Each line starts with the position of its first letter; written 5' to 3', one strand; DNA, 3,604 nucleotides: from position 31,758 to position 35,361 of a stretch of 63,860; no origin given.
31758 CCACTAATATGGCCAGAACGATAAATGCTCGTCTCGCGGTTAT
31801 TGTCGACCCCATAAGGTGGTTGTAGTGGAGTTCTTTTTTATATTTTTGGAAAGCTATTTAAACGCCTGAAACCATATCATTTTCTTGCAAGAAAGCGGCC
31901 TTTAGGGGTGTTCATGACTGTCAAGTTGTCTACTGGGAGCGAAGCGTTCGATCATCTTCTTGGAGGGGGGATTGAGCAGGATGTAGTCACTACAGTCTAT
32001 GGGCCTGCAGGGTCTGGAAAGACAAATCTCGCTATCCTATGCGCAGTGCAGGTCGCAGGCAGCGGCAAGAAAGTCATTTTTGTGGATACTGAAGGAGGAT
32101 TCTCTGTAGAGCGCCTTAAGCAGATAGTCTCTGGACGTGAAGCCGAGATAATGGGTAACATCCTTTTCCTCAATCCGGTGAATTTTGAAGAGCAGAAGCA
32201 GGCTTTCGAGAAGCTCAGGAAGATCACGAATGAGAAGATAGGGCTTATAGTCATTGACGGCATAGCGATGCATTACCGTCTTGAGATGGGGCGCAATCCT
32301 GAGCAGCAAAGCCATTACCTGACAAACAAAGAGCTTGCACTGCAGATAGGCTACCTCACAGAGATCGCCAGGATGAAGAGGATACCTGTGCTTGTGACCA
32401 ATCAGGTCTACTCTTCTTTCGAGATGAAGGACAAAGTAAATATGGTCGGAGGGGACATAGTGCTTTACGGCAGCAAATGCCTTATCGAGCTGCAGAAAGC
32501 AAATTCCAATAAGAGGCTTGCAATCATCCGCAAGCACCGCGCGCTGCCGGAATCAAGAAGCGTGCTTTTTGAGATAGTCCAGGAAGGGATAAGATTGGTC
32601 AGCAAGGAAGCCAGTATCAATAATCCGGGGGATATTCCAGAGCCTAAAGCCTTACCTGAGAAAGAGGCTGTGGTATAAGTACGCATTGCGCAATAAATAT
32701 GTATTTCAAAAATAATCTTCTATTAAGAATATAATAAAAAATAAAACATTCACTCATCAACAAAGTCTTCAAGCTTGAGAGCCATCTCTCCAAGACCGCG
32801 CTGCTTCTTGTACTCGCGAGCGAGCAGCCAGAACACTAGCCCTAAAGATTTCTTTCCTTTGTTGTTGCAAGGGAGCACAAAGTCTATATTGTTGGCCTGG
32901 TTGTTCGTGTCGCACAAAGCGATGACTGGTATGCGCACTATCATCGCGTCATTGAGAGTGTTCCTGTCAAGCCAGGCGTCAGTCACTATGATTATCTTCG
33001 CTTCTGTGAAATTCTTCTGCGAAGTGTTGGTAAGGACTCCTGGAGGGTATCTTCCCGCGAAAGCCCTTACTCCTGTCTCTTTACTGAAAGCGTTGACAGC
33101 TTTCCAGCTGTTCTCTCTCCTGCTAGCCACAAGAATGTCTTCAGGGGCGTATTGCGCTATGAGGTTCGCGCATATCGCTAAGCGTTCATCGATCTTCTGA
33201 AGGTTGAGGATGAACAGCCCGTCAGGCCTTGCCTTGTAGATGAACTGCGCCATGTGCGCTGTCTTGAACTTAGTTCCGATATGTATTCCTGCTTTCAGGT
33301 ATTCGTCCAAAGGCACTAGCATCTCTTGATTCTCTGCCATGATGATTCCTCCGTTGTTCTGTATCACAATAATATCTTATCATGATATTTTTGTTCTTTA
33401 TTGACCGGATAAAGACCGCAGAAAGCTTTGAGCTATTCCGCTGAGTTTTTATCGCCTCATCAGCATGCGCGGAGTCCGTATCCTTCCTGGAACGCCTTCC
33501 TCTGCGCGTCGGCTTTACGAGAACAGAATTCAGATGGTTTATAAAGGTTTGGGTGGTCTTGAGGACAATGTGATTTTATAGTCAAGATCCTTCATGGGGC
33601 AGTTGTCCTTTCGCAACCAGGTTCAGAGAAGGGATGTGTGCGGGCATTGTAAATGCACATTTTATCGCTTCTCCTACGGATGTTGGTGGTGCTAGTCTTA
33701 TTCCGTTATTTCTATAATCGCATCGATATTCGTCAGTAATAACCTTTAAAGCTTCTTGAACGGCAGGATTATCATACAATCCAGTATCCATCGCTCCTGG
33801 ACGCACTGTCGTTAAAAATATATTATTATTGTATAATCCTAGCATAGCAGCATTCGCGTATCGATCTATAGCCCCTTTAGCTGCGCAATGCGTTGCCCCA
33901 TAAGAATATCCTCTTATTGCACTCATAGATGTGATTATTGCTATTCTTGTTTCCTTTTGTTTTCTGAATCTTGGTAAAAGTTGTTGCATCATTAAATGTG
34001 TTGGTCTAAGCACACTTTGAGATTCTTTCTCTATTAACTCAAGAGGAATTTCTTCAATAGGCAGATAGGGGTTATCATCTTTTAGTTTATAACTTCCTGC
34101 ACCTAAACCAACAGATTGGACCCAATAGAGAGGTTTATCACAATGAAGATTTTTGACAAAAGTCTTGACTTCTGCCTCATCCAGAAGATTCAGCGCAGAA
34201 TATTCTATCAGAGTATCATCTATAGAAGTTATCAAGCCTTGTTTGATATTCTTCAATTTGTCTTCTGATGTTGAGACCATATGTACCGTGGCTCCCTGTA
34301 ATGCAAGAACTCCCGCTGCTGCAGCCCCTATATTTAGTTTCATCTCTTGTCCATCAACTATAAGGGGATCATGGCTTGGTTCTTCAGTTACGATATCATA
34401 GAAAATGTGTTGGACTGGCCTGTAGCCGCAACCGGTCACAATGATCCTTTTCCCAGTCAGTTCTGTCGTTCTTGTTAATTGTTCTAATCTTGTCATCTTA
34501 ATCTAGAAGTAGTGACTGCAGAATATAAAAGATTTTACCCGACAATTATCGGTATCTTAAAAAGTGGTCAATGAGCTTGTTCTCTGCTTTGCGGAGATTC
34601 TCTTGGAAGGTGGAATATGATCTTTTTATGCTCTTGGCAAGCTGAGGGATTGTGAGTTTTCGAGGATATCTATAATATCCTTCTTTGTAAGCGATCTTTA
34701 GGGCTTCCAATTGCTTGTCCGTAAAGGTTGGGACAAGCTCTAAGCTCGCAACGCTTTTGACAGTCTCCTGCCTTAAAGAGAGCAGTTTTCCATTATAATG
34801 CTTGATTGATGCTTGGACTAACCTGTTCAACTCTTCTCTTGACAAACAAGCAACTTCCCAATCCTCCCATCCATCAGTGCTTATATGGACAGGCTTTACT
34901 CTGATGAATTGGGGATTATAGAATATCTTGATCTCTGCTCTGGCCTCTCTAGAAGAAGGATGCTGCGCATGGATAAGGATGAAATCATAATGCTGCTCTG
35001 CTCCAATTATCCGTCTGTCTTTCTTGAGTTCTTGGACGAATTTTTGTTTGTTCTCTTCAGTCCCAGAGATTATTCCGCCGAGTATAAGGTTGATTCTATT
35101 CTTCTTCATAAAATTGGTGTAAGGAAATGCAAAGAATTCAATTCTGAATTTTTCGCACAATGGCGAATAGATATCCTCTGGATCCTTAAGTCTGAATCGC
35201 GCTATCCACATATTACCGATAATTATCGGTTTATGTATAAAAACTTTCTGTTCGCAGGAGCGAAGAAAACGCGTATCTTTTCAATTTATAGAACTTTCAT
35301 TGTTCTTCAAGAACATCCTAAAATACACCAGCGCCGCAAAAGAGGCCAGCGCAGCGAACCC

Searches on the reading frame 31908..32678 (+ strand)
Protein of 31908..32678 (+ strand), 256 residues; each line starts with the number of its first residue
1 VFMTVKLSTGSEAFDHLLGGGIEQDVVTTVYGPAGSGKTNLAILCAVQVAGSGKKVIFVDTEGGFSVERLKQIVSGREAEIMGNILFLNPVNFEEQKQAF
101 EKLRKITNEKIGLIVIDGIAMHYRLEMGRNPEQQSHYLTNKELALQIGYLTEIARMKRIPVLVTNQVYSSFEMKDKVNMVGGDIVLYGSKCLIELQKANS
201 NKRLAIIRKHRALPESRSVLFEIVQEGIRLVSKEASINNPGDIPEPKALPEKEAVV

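Call 85: search_protein_families(library=pfam, proteins=[window:31908-32678:+], max_evalue=0.001)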
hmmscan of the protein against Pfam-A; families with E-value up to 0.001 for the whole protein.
window:31908-32678:+ (256 aa): 9 families
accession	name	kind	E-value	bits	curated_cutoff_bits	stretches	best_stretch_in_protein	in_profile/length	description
PF08423.17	Rad51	-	4.2e-31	108.5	22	1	4-229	5-242/244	Rad51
PF06745.19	ATPase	-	8.6e-10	38.8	26.6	1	8-233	2-229/231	KaiC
PF00154.27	RecA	-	6.1e-09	36.2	27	1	7-166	33-187/262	recA bacterial DNA recombination protein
PF13481.12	AAA_25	-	1.4e-07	31.8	27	1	13-123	21-156/195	AAA domain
PF13479.12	AAA_24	-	8.9e-06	26.1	27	1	28-130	5-84/195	AAA domain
PF05707.18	Zot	-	1.8e-05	24.7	20.3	1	29-158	4-105/197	Zonular occludens toxin (Zot)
PF01637.24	ATPase_2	-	2.5e-05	24.6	33.2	1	24-108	19-106/225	ATPase domain predominantly from Archaea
PF03796.21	DnaB_C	-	0.00016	21.6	27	0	7-62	2-57/255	DnaB-like helicase C terminal domain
PF02562.22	PhoH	-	0.00022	21.2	27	1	22-53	16-47/205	PhoH-like protein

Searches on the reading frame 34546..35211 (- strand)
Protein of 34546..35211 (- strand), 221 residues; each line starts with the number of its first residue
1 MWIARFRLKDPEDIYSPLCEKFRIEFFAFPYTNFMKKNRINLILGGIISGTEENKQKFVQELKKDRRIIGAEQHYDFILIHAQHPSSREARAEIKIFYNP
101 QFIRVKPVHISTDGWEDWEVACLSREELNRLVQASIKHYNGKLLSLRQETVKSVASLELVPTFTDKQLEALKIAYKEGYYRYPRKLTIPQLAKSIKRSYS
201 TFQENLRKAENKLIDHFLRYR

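Call 54: search_protein_families(library=pfam, proteins=[window:34546-35211:-], max_evalue=0.01)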
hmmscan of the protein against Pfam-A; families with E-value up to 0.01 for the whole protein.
window:34546-35211:- (221 aa): 1 family
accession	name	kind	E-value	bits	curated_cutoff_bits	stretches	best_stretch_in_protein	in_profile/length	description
PF04967.18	HTH_10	-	1.2e-17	63.9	23.1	1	163-215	1-53/53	HTH DNA binding domain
